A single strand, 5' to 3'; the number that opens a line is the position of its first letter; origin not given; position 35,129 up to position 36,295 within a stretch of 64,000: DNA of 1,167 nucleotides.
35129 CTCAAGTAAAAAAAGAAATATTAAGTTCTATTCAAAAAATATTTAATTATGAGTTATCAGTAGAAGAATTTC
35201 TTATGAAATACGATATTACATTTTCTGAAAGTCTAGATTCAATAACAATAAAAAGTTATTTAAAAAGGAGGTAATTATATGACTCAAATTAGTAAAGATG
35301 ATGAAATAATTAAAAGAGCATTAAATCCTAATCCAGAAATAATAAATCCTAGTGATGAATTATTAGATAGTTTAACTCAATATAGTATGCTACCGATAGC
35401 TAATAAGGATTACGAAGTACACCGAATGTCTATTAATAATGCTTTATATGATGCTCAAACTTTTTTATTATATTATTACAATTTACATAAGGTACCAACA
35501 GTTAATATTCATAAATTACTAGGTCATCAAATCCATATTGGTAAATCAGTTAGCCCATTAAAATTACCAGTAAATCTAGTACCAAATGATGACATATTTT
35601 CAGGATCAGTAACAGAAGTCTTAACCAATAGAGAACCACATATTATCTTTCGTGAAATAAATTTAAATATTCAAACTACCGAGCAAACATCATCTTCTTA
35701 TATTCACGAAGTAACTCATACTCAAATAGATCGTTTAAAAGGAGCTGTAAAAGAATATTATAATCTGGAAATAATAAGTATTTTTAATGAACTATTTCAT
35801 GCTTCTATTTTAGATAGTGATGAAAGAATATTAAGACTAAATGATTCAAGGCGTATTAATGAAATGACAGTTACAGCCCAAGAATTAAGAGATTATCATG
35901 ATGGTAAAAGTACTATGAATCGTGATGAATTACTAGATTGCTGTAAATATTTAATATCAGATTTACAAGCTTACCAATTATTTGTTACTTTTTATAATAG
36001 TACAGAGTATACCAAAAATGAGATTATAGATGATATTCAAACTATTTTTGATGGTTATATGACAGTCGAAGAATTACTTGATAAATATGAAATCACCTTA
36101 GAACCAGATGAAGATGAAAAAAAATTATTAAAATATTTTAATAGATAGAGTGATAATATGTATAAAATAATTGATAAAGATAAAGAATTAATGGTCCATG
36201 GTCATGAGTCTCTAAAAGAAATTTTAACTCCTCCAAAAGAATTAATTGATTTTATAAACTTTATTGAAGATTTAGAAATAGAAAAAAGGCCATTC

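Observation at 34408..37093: Three tandem, diverged paralogues of an unrecognised cytoplasmic HExxH protein family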

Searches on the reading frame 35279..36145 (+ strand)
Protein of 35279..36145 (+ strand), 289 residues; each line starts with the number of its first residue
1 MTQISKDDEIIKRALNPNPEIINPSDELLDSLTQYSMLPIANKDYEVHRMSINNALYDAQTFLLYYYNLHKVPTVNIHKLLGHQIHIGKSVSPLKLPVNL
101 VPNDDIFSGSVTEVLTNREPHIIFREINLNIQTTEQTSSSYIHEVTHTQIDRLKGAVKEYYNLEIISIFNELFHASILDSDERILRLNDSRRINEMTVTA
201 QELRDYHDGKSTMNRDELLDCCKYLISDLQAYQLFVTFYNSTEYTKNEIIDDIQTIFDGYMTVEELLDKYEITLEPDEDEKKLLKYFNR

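Call 3: search_protein_families(library=pfam, proteins=[window:35279-36145:+], max_evalue=10)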
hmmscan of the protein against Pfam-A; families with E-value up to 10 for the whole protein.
window:35279-36145:+ (289 aa): 0 families

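Call 4: search_protein_families(library=ncbifam, proteins=[window:35279-36145:+], max_evalue=10)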
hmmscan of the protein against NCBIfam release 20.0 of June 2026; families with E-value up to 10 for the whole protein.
window:35279-36145:+ (289 aa): 0 families

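Call 6: search_protein_families(library=padloc, proteins=[window:35279-36145:+], max_evalue=10)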
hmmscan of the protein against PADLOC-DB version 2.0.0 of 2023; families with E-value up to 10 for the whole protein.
window:35279-36145:+ (289 aa): 0 families

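Call 7: search_protein_families(library=phrogs, proteins=[window:35279-36145:+], max_evalue=10)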
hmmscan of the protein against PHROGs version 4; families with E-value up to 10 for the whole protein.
window:35279-36145:+ (289 aa): 2 families
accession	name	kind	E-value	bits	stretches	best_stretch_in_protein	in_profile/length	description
phrog_7393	-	unknown function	0.05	14.9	1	193-232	20-57/60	-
phrog_23801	-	unknown function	0.3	10.6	1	166-220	506-560/580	-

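Call 9: find_homologous_proteins(query=window:35279-36145:+)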
Query window:35279-36145:+ (289 aa): 65 proteins with E <= 0.001 among 903 candidates.
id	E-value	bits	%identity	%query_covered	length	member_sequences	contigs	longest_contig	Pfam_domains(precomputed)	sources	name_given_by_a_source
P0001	2.1e-185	633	100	100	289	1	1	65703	-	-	-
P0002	3.7e-163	560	89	100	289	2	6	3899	-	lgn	-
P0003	5.4e-151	520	81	100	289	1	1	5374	-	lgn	-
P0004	9.6e-144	496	78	100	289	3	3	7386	-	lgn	-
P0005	3.3e-141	488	74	100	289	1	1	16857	-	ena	-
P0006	8.2e-141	486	74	100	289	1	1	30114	-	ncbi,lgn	-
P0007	2.3e-139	482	73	100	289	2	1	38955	-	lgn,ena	-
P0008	1.5e-137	476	73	100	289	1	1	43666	-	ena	-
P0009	3.2e-136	471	72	100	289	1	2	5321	-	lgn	-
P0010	7.1e-129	447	70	100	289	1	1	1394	-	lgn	-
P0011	3.5e-124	432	69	99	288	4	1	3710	-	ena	-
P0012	2.1e-123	429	67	99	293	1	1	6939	-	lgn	-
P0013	3.1e-123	429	66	99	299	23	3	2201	-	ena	-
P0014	1.7e-121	423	67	99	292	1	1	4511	-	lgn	-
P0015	3.1e-121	422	67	100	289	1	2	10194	-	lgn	-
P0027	2.4e-119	416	65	99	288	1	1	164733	-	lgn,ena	-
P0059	9.3e-81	290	49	100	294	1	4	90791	-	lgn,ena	-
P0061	3.3e-75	271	49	99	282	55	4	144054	-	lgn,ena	-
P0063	1.8e-73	266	51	99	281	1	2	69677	-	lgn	-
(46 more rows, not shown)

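Call 14: find_encoding_contigs(protein=P0027, flank=8000, max_places=3)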
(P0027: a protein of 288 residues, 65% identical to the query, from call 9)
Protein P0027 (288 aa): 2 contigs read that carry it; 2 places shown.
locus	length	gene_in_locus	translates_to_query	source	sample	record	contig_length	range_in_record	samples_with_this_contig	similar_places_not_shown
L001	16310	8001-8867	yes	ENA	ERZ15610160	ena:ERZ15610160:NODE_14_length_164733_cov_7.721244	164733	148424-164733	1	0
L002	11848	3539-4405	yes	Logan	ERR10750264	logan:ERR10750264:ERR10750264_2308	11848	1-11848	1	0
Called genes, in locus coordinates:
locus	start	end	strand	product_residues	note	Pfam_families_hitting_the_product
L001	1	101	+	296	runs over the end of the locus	PF17231:DUF5305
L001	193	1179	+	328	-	PF01633:Choline_kinase, PF01636:APH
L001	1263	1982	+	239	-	-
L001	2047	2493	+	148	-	-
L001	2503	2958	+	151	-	-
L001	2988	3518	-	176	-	PF04011:LemA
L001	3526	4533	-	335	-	PF11335:DUF3137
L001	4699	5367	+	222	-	PF04298:Zn_peptidase_2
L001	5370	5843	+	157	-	-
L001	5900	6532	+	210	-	PF12706:Lactamase_B_2, PF13483:Lactamase_B_3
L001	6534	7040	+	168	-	PF00583:Acetyltransf_1, PF13302:Acetyltransf_3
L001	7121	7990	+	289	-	-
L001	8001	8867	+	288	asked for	-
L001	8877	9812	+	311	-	-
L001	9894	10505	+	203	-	-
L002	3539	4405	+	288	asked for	-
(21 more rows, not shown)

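Call 15: find_encoding_contigs(protein=P0061, flank=8000, max_places=2)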
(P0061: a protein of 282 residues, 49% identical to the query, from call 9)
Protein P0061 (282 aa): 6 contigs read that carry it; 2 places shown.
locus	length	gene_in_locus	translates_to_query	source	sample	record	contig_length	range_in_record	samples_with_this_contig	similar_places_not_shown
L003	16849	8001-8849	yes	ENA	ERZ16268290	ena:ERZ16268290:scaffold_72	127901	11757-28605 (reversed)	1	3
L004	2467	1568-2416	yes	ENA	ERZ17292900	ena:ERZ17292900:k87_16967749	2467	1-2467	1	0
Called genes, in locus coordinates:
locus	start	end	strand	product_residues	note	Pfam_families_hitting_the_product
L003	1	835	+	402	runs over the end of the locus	PF00512:HisKA, PF02518:HATPase_c, PF13589:HATPase_c_3 (weak)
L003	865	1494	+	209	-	PF01613:Flavin_Reduct, PF00301:Rubredoxin (faint), PF21349:RUBY_RBDX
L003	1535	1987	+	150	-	PF13508:Acetyltransf_7 (weak)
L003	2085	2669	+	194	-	-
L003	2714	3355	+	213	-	-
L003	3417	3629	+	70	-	-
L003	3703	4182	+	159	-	-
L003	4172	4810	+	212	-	PF12706:Lactamase_B_2, PF13483:Lactamase_B_3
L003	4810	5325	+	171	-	PF14512:TM1586_NiRdase, PF00881:Nitroreductase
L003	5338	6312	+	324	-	-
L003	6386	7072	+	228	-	PF04298:Zn_peptidase_2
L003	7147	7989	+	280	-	-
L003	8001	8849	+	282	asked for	-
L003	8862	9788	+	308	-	-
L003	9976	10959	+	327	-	PF02421:FeoB_N (faint), PF03193:RsgA_GTPase, PF00009:GTP_EFTU (weak), PF01926:MMR_HSR1, PF04548:AIG1 (weak)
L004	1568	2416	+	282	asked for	-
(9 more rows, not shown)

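Call 16: find_encoding_contigs(protein=P0059, flank=8000, max_places=2)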
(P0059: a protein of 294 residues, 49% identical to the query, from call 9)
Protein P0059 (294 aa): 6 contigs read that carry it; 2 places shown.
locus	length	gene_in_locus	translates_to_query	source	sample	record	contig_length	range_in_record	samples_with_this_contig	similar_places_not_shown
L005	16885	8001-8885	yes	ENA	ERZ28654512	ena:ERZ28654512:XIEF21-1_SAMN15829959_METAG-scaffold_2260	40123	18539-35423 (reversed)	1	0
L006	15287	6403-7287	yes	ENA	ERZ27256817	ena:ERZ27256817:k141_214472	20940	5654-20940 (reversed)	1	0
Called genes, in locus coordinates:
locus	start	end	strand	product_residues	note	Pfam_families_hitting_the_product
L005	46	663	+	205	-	PF24547:DUF7601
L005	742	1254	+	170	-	-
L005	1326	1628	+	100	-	-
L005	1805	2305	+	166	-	-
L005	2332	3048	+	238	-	-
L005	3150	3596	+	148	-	PF13508:Acetyltransf_7 (weak)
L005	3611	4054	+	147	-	PF13508:Acetyltransf_7 (weak)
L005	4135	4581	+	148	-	PF00583:Acetyltransf_1 (weak), PF13673:Acetyltransf_10, PF13508:Acetyltransf_7 (weak)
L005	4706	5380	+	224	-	PF04298:Zn_peptidase_2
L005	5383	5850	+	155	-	-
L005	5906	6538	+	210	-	PF12706:Lactamase_B_2, PF13483:Lactamase_B_3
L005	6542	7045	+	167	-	PF13302:Acetyltransf_3, PF00583:Acetyltransf_1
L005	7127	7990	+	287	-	-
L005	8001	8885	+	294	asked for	-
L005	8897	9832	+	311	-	-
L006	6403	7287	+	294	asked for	-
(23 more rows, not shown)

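Call 17: find_encoding_contigs(protein=P0063, flank=8000, max_places=2)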
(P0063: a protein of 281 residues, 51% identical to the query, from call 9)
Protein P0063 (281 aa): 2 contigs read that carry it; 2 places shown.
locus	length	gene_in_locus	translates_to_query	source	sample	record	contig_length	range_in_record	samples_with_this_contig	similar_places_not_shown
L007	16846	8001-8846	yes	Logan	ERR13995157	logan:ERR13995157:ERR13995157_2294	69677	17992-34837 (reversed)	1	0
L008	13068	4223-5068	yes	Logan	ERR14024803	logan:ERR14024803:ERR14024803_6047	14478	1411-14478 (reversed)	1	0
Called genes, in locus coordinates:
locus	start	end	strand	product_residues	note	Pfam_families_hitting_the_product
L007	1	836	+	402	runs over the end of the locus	PF00512:HisKA, PF02518:HATPase_c, PF13589:HATPase_c_3 (weak)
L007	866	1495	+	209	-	PF01613:Flavin_Reduct, PF00301:Rubredoxin (faint), PF21349:RUBY_RBDX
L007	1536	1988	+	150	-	PF13508:Acetyltransf_7 (weak)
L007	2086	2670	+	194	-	-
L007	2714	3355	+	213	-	-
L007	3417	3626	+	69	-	-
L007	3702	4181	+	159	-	-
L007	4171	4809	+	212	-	PF12706:Lactamase_B_2, PF13483:Lactamase_B_3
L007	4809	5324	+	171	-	PF14512:TM1586_NiRdase, PF00881:Nitroreductase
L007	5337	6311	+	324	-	-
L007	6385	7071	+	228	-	PF04298:Zn_peptidase_2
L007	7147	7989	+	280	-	-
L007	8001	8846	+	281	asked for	-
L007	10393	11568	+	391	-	-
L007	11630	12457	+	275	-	PF02673:BacA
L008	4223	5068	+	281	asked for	-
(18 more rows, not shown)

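Call 18: predict_structure(alignment_id=A2)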
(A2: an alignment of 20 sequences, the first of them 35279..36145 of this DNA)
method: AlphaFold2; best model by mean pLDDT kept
length: 289 residues; sequences in the alignment: 20
mean_pLDDT: 92.6   pTM: 0.92
mean pLDDT of the five models: 92.6, 92.6, 92.5, 91.7, 91.5
residues with pLDDT >= 90: 239; 70-90: 41; 50-70: 5; < 50: 4
segments of 3 or more residues with pLDDT < 50: 276-278
pLDDT, mean of each block of 10 residues (from residue 1): 82 93 93 94 92 97 98 85 80 97 91 87 94 95 98 95 98 94 94 96 97 96 96 96 98 98 98 65 88
secondary structure, 60 per line:
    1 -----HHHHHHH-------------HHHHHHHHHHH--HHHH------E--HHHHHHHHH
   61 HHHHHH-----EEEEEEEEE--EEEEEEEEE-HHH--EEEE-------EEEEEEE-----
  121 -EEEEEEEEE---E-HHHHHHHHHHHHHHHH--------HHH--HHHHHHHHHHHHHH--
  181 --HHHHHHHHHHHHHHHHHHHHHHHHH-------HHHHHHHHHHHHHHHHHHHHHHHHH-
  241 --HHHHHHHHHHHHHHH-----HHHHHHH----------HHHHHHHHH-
elements in order: H6-12 H26-36 H39-42 H52-66 E72-80 E83-91 E98-101 E109-115 E122-130 H136-151 H165-178 H183-207 H215-239 H243-257 H263-269 H280-288

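Call 19: search_protein_representatives(alignment_id=A2)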
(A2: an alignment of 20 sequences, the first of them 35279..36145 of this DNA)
Query: 20 sequences, 288 profile positions. Proteins with E-value up to 0.001 (for the whole library): 575; up to 1e-10: 459; up to 1e-30: 153. The best 150 are listed.
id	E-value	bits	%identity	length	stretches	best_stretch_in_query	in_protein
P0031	8.4e-133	458.6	-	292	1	2-288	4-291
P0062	6.0e-121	419.6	-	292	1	1-288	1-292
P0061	1.4e-119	415.2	-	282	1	1-288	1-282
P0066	5.6e-95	334.4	-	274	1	1-273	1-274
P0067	2.0e-92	326.0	-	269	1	18-288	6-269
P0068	3.2e-90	318.8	-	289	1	1-288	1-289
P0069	3.5e-89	315.4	-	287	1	2-288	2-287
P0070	1.1e-86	307.2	-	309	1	1-288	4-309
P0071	1.2e-86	307.1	-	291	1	2-288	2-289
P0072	1.0e-84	300.7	-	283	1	1-288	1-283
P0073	6.3e-81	288.3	-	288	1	3-288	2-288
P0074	6.7e-78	278.4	-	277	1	5-288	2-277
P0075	5.4e-77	275.4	-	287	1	4-288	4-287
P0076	1.3e-76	274.2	-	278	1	7-288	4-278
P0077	1.8e-76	273.7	-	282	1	1-288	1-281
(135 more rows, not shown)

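Call 22: fold_search(model_id=the predicted structure, library=pdb)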
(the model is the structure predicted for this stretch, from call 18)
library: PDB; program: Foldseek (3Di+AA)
matches with E <= 10: 217; with E <= 0.001: 0
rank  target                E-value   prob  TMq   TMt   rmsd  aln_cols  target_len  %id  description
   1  3sks                  3.9e-03  1.00  0.43  0.25  14.0       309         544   13  Crystal structure of a putative oligoendopeptidase F from Bacillus anthracis str. Ames (released 2011-07-06)
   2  3ce2                  9.1e-03  1.00  0.44  0.24   8.7       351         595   12  Crystal structure of putative peptidase from Chlamydophila abortus (released 2008-03-18)
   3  2h1n_A                9.5e-02  0.98  0.51  0.29   8.4       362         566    9  3.0 A X-ray structure of putative oligoendopeptidase F: crystals grown by vapor diffusion technique (released 2006-06-13)
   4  3d6b_C                1.7e-01  0.16  0.16  0.13  18.8       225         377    9  2.2 A crystal structure of glutaryl-CoA dehydrogenase from Burkholderia pseudomallei (released 2008-06-03)
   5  3eom_A                2.2e-01  0.16  0.17  0.14  16.9       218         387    8  2.4 A crystal structure of native glutaryl-coa dehydrogenase from Burkholderia pseudomallei (released 2008-10-21)
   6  2ix6_A                3.3e-01  0.08  0.15  0.12  20.1       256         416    8  SHORT CHAIN SPECIFIC ACYL-COA OXIDASE FROM ARABIDOPSIS THALIANA, ACX4 (released 2006-08-08)
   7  8rd8_GS               8.9e-01  0.06  0.11  0.16  19.2       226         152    9  Cryo-EM structure of P. urativorans 70S ribosome in complex with hibernation factors Balon and RaiA (structure 1). (released 2024-02-21)
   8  6wy9_B                1.0e+00  0.13  0.19  0.16  15.9       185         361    8  Tcur3481-Tcur3483 steroid ACAD G363A variant (released 2020-10-28)
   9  6cgo_B                1.1e+00  0.10  0.12  0.07  18.4       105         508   19  Molecular basis for condensation domain-mediated chain release from the enacyloxin polyketide synthase (released 2019-02-27)
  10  8yjp_A                1.3e+00  0.06  0.13  0.13  20.5       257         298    8  Cryo-EM structure of human apo GPR156 (released 2025-02-05)
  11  3r7k_A                1.5e+00  0.12  0.19  0.16  16.5       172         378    7  Crystal structure of a probable acyl CoA dehydrogenase from Mycobacterium abscessus ATCC 19977 / DSM 44196 (released 2011-04-13)
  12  8rdv_GS               1.6e+00  0.04  0.12  0.18  18.3       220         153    8  Cryo-EM structure of P. urativorans 70S ribosome in complex with hibernation factor Balon, mRNA and P-site tRNA (stru (released 2024-02-21)
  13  8caz_G                1.7e+00  0.05  0.11  0.19  19.8       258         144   10  empty 30S head (released 2023-07-26)
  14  6su4_X                1.7e+00  0.04  0.16  0.17  20.4       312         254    8  Crystal structure of the 48C12 heliorhodopsin in the blue form at pH 4.3 (released 2019-12-11)
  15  8zd1_A                1.8e+00  0.03  0.12  0.13  18.0       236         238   12  Cryo-EM structure of the xGPR4-Gs complex in pH6.2 (released 2025-02-26)
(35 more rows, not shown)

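Call 27: search_protein_families(library=pfam, alignment_id=A3, max_evalue=1)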
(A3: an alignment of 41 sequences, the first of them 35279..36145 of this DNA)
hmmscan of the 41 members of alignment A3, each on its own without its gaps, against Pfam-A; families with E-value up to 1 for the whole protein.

A. member 1, window:35279-36145:+ (289 aa): 0 families

B. families by the number of members that match (of 41 scanned): 22 families
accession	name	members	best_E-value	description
PF24064.2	HTH_NPRL3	2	0.088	GATOR1 complex protein NPRL3, C-terminal HTH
PF23857.1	Phage_TAC_19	1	0.00076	Phage tail chaperone protein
PF06698.16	DUF1192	1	0.0052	Protein of unknown function (DUF1192)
PF14480.11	DNA_pol3_a_NI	1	0.0075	DNA polymerase III polC-type N-terminus I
PF23606.1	HEAT_ULK4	1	0.014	Serine/threonine-protein kinase ULK4-like, HEAT repeats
PF06603.16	UpxZ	1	0.015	UpxZ family of transcription anti-terminator antagonists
PF20573.4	DUF6782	1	0.018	Putative metallopeptidase family (DUF6782)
PF23326.1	UBL_UBAC1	1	0.032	UBAC1 UBL-like domain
PF03028.21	Dynein_heavy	1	0.087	Dynein heavy chain region D6 P-loop domain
PF17391.7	Urocanase_N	1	0.13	Urocanase N-terminal domain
PF13881.12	Rad60-SLD_2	1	0.13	Ubiquitin-2 like Rad60 SUMO-like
PF07464.16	ApoLp-III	1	0.13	Apolipophorin-III precursor (apoLp-III)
PF16947.10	Ferredoxin_N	1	0.17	N-terminal region of 4Fe-4S ferredoxin iron-sulfur binding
PF18495.6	VbhA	1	0.21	Antitoxin VbhA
PF13741.12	MRP-S25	1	0.22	Mitochondrial ribosomal protein S25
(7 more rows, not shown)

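Call 28: search_solved_structures(query=A3, max_evalue=10, show_alignments=2)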
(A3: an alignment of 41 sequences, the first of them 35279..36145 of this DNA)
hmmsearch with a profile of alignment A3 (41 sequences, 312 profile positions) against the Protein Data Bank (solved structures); distinct sequences matched with E-value up to 10: 2.
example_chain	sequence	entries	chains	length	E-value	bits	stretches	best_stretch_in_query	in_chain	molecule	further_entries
9mak_A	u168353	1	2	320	1.6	11.2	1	119-170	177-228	Inward rectifier potassium channel 16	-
9ma5_A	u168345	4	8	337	1.7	11.1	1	119-170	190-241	Inward rectifier potassium channel 16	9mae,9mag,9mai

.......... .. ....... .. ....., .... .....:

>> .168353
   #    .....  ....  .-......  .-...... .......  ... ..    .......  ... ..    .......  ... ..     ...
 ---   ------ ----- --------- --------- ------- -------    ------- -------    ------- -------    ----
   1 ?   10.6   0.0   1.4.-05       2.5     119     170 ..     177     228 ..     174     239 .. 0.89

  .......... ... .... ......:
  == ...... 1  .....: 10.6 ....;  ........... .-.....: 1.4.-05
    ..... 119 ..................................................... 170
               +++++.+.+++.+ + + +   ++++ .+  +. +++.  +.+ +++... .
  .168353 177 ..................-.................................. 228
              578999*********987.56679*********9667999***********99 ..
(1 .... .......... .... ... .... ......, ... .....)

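Call 30: find_related_loci(query=A2, collection=genome_contigs, flank=6000)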
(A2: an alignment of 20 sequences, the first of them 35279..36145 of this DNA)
Query A2 (289 aa) in genome_contigs; peptide patterns used: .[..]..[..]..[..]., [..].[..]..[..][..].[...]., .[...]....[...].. (x = any residue, [..] = any of these).
114 stretches matched a pattern; 26 encode a relative of the query (tblastn E <= 1e-3); 25 distinct loci.
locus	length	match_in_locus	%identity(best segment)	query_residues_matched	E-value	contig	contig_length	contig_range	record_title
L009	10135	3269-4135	74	1-289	2e-150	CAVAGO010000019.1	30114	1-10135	bacterium isolate H07602-L1_cleanbin_000025 genome assembly, contig: Spades_H07602-L1_contig_753, whole genome shotgun s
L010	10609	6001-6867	66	1-289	3e-128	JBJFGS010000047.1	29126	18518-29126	MAG: Candidatus Coprovivens sp. isolate PUUB45_bin.013 NODE_907_length_29126_cov_19.155378, whole genome shotgun sequenc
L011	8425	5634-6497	66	3-289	1e-127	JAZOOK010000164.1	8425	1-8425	MAG: Candidatus Coprovivens sp. isolate T1900045629_YK20190323.MAGScoT_cleanbin_000017 SGB_8053_k141_394313, whole genom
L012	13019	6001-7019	62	1-289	5e-124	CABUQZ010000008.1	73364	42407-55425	MAG TPA_asm: uncultured Clostridium sp. isolate MGYG-HGUT-04303 genome assembly, contig: GUT_GENOME265610_8, whole genom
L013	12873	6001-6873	50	1-289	1e-91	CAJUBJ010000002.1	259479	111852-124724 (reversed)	MAG TPA_asm: uncultured Bacilli bacterium isolate MGBC127997 genome assembly, contig: MGBC127997.2, whole genome shotgun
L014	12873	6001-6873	49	1-289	3e-86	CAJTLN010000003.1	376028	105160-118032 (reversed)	MAG TPA_asm: uncultured Bacilli bacterium isolate MGBC100111 genome assembly, contig: MGBC100111.3, whole genome shotgun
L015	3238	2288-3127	47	4-289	6e-75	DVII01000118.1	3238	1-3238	MAG TPA_asm: Candidatus Coprovivens excrementavium isolate 3297 CHK115__C142972_L3238_ERR2241863, whole genome shotgun s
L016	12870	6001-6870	43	1-289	8e-70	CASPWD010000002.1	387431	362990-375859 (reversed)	MAG: uncultured Bacilli bacterium isolate extra-ERR2497918.26_1677795665 genome assembly, contig: NODE_2_length_387431_c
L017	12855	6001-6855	45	4-289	6e-69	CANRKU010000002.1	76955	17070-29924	MAG: uncultured Bacilli bacterium isolate Lapin-033__bin46 genome assembly, contig: Lapin-033__NODE_215_length_76955_cov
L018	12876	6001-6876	37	4-289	8e-53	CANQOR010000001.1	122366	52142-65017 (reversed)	MAG: uncultured Bacilli bacterium isolate Lapin-032__bin83 genome assembly, contig: Lapin-032__NODE_239_length_122366_co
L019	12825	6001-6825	30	20-275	2e-32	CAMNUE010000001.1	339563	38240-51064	MAG: uncultured bacterium isolate SRR19792995_bin.67_metawrap_v1.3_MAG genome assembly, contig: ERZ12290371_5, whole gen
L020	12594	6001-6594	33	91-289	1e-28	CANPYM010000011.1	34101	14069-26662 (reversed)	MAG: uncultured Bacilli bacterium isolate Lapin-002__bin68 genome assembly, contig: Lapin-002__NODE_1641_length_34101_co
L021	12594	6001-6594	33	91-289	1e-28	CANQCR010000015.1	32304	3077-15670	MAG: uncultured Bacilli bacterium isolate Lapin-004__bin25 genome assembly, contig: Lapin-004__NODE_1612_length_32304_co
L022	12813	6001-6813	30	33-289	9e-28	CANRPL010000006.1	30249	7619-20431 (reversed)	MAG: uncultured Bacilli bacterium isolate Lapin-018__bin53 genome assembly, contig: Lapin-018__NODE_1209_length_30249_co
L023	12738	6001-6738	34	59-272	4e-26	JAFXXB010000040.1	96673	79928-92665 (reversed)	MAG: Bacilli bacterium isolate RGIG6824 Sheep_Rumen-4__c1474587, whole genome shotgun sequence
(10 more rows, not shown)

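Call 40: fold_search(model_id=the predicted structure, library=viral)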
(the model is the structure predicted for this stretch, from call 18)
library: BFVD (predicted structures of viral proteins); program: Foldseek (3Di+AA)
matches with E <= 10: 281; with E <= 0.001: 0
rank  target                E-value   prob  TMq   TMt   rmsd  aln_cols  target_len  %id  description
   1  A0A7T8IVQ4            1.1e-01  0.51  0.23  0.21  16.6       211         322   10  Putative endopeptidase family M34 [Erwinia phage pEa_SNUABM_5]
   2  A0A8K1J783            1.2e-01  0.15  0.15  0.12  20.5       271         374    8  RNA-directed RNA polymerase catalytic subunit (Fragment) [Orthomyxoviridae sp.]
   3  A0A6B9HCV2            2.5e-01  0.12  0.19  0.11  13.1       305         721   10  RNA-directed RNA polymerase [Plasmopara viticola lesion associated totivirus-like 1]
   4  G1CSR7                3.4e-01  0.08  0.11  0.15  26.3       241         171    7  Terminase small subunit [Cronobacter phage ESP2949-1]
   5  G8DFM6                3.5e-01  0.05  0.12  0.12  20.0       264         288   10  (no name in the UniProt tables at hand)
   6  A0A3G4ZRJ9            5.5e-01  0.08  0.18  0.18  21.6       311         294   11  Uncharacterized protein [Terrestrivirus sp.]
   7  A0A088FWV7            6.8e-01  0.04  0.11  0.08  20.2       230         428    9  (no name in the UniProt tables at hand)
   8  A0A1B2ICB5            6.8e-01  0.03  0.11  0.10  21.4       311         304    9  Uncharacterized protein [Erwinia phage vB_EamM_EarlPhillipIV]
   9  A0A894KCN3            7.1e-01  0.09  0.23  0.13  14.3       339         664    8  RNA-directed RNA polymerase [Nuyav virus]
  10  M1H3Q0                7.1e-01  0.04  0.15  0.13  20.1       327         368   10  (no name in the UniProt tables at hand)
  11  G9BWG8                7.1e-01  0.04  0.12  0.06  24.4       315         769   12  (no name in the UniProt tables at hand)
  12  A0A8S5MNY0            7.8e-01  0.25  0.14  0.39   9.2        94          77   19  IrrE N-terminal-like domain [Podoviridae sp. ctoqT5]
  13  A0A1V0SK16            8.2e-01  0.05  0.13  0.16  25.4       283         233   12  Uncharacterized protein [Klosneuvirus KNV1]
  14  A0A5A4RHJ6            8.2e-01  0.04  0.12  0.05  15.5       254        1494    7  RNA-directed RNA polymerase [Pythium splendens RNA virus 1]
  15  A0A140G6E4            8.2e-01  0.03  0.11  0.10  27.4       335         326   10  Uncharacterized protein [Arthrobacter phage KellEzio]
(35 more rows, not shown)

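Call 87: find_related_loci(query=A2, collection=viral_contigs, flank=5000)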
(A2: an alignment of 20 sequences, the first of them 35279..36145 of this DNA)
Query A2 (289 aa) in viral_contigs; peptide patterns used: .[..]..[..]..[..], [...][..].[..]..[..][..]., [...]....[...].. (x = any residue, [..] = any of these).
70 stretches matched a pattern, but none encodes a relative of the query by tblastn (E <= 1e-3).

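Call 89: search_protein_families(library=ncbifam, alignment_id=A3, max_evalue=1)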
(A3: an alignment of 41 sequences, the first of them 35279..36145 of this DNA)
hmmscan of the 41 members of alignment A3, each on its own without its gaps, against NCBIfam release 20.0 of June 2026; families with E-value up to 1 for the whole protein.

A. member 1, window:35279-36145:+ (289 aa): 0 families

B. families by the number of members that match (of 41 scanned): 12 families
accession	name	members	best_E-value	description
NF047360.1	tail_chap_PVL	1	3.9e-05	phage tail assembly chaperone G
NF049958.1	Cas10_III-i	1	0.0028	type III-I CRISPR-associated protein Cas10i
NF004474.0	PRK05808.1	1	0.013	3-hydroxybutyryl-CoA dehydrogenase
NF000411.1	Erm45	1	0.037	23S rRNA (adenine(2058)-N(6))-methyltransferase Erm(45)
NF045783.1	Nigrythrn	1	0.044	nigerythrin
NF009907.0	PRK13370.1-1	1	0.061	3-carboxyethylcatechol 2,3-dioxygenase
NF002966.0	PRK03640.1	1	0.067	o-succinylbenzoate--CoA ligase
NF010828.0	PRK14232.1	1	0.09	fluoride efflux transporter CrcB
NF040679.1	halocin_of_epi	1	0.1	halocin C8 precursor-like protein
NF002137.0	PRK00977.1-1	1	0.15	exodeoxyribonuclease VII small subunit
NF005629.0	PRK07377.1-5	1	0.19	hypothetical protein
NF001204.0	PRK00166.1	1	0.32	symmetrical bis(5'-nucleosyl)-tetraphosphatase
